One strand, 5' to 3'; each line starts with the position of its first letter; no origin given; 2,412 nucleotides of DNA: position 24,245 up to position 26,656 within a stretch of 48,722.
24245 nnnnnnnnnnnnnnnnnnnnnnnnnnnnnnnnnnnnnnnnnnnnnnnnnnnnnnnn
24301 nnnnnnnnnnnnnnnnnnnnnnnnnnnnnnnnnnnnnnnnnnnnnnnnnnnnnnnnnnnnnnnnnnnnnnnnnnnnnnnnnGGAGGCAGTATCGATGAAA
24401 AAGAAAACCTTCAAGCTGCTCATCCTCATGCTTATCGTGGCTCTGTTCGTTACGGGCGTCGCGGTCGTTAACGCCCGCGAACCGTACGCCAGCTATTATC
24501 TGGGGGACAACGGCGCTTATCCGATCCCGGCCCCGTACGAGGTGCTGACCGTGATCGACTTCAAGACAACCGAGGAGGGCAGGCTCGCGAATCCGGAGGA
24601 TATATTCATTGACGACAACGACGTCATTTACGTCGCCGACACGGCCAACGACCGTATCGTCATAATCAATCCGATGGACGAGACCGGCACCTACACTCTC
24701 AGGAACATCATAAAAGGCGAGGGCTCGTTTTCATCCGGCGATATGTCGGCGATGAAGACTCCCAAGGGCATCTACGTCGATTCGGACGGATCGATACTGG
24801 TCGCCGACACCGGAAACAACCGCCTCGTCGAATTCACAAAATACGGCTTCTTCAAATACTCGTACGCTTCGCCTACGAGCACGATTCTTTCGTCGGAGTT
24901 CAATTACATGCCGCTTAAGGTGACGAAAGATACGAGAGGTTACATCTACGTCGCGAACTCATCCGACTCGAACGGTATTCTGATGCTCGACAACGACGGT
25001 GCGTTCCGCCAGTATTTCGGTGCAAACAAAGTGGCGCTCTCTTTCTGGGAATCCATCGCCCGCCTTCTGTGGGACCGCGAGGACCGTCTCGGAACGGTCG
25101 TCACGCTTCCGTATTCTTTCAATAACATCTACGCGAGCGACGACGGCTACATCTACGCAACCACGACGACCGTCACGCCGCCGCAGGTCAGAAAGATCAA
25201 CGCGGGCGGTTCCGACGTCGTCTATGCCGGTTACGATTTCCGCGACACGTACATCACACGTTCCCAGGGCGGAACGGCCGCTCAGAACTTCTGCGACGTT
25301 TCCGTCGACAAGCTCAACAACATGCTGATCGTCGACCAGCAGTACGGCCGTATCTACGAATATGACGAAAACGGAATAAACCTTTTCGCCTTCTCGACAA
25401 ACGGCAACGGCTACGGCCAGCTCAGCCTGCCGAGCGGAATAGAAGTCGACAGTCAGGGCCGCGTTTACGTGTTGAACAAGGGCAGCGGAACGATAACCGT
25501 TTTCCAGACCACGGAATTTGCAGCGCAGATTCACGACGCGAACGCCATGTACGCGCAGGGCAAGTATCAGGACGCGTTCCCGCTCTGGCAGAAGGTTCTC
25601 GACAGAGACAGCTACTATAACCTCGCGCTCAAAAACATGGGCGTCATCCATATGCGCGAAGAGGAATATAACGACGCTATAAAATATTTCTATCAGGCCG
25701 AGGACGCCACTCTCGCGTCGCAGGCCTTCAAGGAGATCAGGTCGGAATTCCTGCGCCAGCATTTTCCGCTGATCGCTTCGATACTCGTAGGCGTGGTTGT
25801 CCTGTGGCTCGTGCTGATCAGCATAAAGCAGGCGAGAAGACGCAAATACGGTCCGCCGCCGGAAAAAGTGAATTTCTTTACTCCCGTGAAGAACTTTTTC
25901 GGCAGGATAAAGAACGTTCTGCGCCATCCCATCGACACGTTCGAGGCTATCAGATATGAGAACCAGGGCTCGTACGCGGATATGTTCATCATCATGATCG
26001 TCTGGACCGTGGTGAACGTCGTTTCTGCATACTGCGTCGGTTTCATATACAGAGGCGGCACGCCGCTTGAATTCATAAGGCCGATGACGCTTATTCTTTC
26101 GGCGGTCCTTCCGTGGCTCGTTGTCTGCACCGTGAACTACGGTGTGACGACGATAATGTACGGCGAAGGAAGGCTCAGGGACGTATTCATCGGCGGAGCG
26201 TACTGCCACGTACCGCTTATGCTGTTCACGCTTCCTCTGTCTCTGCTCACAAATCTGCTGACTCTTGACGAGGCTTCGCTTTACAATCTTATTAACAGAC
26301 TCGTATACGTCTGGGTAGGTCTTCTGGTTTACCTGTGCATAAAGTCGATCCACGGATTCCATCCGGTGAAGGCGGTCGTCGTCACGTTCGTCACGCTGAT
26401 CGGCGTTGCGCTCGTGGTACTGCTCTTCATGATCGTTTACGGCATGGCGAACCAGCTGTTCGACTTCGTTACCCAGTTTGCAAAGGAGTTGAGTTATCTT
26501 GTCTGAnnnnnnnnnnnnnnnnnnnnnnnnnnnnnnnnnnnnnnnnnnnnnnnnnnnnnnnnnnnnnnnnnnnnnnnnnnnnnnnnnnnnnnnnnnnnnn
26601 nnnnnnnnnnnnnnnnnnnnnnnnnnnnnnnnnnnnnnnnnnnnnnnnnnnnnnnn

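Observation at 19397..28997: Candidate uncharacterised system: a five-gene ABC-linked surface module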

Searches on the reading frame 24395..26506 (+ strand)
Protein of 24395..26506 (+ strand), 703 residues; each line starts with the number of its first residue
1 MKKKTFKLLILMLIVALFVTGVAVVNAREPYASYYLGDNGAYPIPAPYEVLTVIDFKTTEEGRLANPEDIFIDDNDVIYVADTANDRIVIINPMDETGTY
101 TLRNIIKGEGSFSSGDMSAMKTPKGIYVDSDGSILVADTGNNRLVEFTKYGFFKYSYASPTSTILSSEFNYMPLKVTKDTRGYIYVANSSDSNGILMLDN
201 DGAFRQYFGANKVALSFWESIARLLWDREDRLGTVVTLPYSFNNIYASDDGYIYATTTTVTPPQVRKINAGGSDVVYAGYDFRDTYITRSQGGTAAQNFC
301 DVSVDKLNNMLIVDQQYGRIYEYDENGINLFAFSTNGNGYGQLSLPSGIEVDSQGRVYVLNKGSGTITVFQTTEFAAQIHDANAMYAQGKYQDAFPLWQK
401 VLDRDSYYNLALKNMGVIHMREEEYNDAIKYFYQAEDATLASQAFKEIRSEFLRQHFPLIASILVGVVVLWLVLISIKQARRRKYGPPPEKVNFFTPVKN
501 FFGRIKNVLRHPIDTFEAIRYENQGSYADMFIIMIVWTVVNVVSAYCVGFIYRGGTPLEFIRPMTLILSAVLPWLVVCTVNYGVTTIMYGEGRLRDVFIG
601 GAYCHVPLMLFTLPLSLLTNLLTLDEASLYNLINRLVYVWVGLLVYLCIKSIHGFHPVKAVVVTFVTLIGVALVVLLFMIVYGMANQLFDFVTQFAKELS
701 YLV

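Call 5: search_protein_families(library=pfam, proteins=[window:24395-26506:+], max_evalue=0.01)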
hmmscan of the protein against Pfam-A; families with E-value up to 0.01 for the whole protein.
window:24395-26506:+ (703 aa): 10 families
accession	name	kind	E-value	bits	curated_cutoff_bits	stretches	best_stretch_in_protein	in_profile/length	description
PF01436.27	NHL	-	7.7e-18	64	20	2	123-147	4-28/28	NHL repeat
PF04893.22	Yip1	-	4.1e-12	46.7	28.6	1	507-678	2-172/173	Yip1 domain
PF08450.18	SGL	-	6.2e-08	33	26.3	1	73-163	143-226/246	SMP-30/Gluconolactonase/LRE-like region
PF00515.34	TPR_1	-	1.2e-05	25.3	27.8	1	411-435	3-27/34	Tetratricopeptide repeat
PF25021.1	TEN_NHL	-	1.7e-05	24.4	27.1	0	117-146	138-167/357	Teneurin NHL domain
PF07719.23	TPR_2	-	5.3e-05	23.5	27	0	411-432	3-24/34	Tetratricopeptide repeat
PF13424.12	TPR_12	-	0.0014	19.2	30.1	0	382-437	10-73/77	Tetratricopeptide repeat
PF13374.12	TPR_10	-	0.0035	17.8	27.5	0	382-404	9-31/42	Tetratricopeptide repeat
PF13432.12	TPR_16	-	0.0041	18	32.7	1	382-438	4-60/65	Tetratricopeptide repeat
PF25063.1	ARM_TT21_C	-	0.0047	17.3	35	1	382-437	102-157/209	Tetratricopeptide repeat protein 21 C-terminal ARM domain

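Call 9: search_protein_families(library=ncbifam, proteins=[window:24395-26506:+], max_evalue=0.001)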
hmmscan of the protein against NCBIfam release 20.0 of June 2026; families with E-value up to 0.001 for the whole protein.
window:24395-26506:+ (703 aa): 2 families
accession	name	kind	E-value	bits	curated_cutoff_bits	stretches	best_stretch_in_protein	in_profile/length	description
NF035926.1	scyF_NHL_VPEP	equivalog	1.3e-18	67.3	350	3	303-372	205-275/376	scytonemin biosynthesis PEP-CTERM protein ScyF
NF033206.1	ScyE_fam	subfamily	2.3e-05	24.1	80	0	330-368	285-330/333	ScyD/ScyE family protein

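Call 11: search_solved_structures(query=window:24395-26506:+, max_evalue=0.01)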
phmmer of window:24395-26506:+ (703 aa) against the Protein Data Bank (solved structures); distinct sequences matched with E-value up to 0.01: 68 (the best 60 are shown).
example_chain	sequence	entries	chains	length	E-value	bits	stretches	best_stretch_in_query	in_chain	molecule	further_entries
3wwa_A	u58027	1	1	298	2.3e-25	92.2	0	118-147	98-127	Pizza7H protein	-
6i37_A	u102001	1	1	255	2.5e-23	85.5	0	117-147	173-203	nv1Pizza6-AYW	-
6i3b_A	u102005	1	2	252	3.2e-23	85.1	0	117-147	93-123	cPizza6-AYW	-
6f0q_A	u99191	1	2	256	3.9e-23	84.8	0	117-147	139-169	Pizza6-AYW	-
6i38_A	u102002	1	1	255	4.7e-23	84.6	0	117-147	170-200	nv2Pizza6-AYW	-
7zpz_A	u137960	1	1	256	6.3e-23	84.2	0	118-147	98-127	Pizza6-TSR-TSH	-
6f0s_A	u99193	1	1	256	9e-23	83.6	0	117-147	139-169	Pizza6-SYW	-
7zpw_A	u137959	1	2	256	1.1e-22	83.4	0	118-147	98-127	Pizza6-TSK-TSH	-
7zcj_A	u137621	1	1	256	1.2e-22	83.3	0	118-147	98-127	Pizza6-TNH-TSH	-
6rej_A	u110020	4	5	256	1.3e-22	83.1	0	117-147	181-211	Pizza6-SH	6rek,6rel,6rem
6ren_A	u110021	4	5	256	1.4e-22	83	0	117-147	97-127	3fPizza6-SH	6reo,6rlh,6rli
6qsd_A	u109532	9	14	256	2.3e-22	82.3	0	117-147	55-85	Pizza6S | Pizza6-S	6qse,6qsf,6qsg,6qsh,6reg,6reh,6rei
6f0t_A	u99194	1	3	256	2.9e-22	82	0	117-147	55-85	Pizza6-SFW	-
3ww9_A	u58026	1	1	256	3.1e-22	81.9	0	117-147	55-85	pizza6 protein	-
7zq2_A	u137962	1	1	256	1e-20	76.9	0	117-147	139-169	Pizza6-RSH-TSH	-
1rwi_B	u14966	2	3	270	2.7e-11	45.7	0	108-149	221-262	Serine/threonine-protein kinase pknD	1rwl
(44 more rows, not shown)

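Call 76: search_protein_families(library=padloc, proteins=[window:24395-26506:+], max_evalue=0.001)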
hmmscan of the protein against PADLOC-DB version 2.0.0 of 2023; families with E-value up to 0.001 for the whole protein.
window:24395-26506:+ (703 aa): 0 families

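Call 81: list_cluster_members(proteins=[P0001, P0069, window:24395-26503:+, window:33852-35939:+, P0020, P0138])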
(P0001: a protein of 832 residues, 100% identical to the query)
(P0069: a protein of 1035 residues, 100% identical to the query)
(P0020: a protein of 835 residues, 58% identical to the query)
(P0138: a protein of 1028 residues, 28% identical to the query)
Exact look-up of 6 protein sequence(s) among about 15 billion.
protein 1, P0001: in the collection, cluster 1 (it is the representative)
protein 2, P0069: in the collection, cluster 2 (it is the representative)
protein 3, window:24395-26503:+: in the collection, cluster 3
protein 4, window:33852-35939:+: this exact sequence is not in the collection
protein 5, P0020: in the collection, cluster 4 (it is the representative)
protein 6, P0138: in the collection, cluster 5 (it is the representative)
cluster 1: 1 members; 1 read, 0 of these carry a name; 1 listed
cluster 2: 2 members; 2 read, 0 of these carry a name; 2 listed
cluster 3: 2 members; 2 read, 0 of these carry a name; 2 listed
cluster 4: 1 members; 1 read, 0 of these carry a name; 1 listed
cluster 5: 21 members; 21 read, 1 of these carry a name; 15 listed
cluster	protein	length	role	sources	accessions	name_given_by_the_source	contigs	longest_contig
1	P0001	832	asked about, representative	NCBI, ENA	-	-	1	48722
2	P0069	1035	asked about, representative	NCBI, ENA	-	-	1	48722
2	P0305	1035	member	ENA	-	-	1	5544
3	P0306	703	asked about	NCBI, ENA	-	-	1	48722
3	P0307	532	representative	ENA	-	-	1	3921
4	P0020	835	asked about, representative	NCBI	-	-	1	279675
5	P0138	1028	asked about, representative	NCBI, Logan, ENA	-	-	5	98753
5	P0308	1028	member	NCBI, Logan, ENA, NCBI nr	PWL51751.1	MAG: ABC transporter substrate-binding protein [Clostridiales bacterium]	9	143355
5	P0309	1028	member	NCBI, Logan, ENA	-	-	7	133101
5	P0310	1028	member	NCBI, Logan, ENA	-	-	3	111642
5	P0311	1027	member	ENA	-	-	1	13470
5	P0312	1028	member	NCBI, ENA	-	-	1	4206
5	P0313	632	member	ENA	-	-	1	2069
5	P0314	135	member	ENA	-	-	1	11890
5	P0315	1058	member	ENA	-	-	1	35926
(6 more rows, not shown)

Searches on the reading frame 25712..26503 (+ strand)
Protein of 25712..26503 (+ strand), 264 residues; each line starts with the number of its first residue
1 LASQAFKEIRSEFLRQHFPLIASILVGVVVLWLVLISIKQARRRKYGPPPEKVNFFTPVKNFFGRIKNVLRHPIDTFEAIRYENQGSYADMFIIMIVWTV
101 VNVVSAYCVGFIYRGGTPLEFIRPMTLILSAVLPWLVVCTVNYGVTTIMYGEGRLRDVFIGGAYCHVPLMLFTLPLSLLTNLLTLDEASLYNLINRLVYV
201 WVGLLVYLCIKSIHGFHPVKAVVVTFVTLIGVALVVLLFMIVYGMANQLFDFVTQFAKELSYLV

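Call 37: find_homologous_proteins(query=window:25712-26503:+, max_evalue=0.001)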
Query window:25712-26503:+ (264 aa): 11 proteins with E <= 0.001 among 1521 candidates.
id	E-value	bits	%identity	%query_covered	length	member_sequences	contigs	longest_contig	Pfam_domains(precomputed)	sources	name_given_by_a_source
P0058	8.6e-124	430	79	91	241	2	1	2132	PF04893.23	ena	-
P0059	3.3e-111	389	65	100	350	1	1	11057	PF04893.23,PF00515.35,PF13424.13,PF07719.24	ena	-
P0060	2.7e-106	373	62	100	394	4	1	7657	PF04893.23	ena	-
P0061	3.8e-97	343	59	100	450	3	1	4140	PF04893.23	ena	-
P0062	2.7e-80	288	67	74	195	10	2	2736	PF04893.23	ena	-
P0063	7.2e-77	277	49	97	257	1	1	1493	PF04893.23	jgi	jgi:hypothetical protein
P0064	4.2e-69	251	52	86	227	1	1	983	PF04893.23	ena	-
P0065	1.9e-63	233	61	66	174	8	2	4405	PF04893.23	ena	-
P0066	2.1e-60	223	61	64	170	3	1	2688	PF04893.23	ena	-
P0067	8.1e-57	211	59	66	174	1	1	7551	PF04893.23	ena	-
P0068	7.7e-55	204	56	64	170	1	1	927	PF04893.23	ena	-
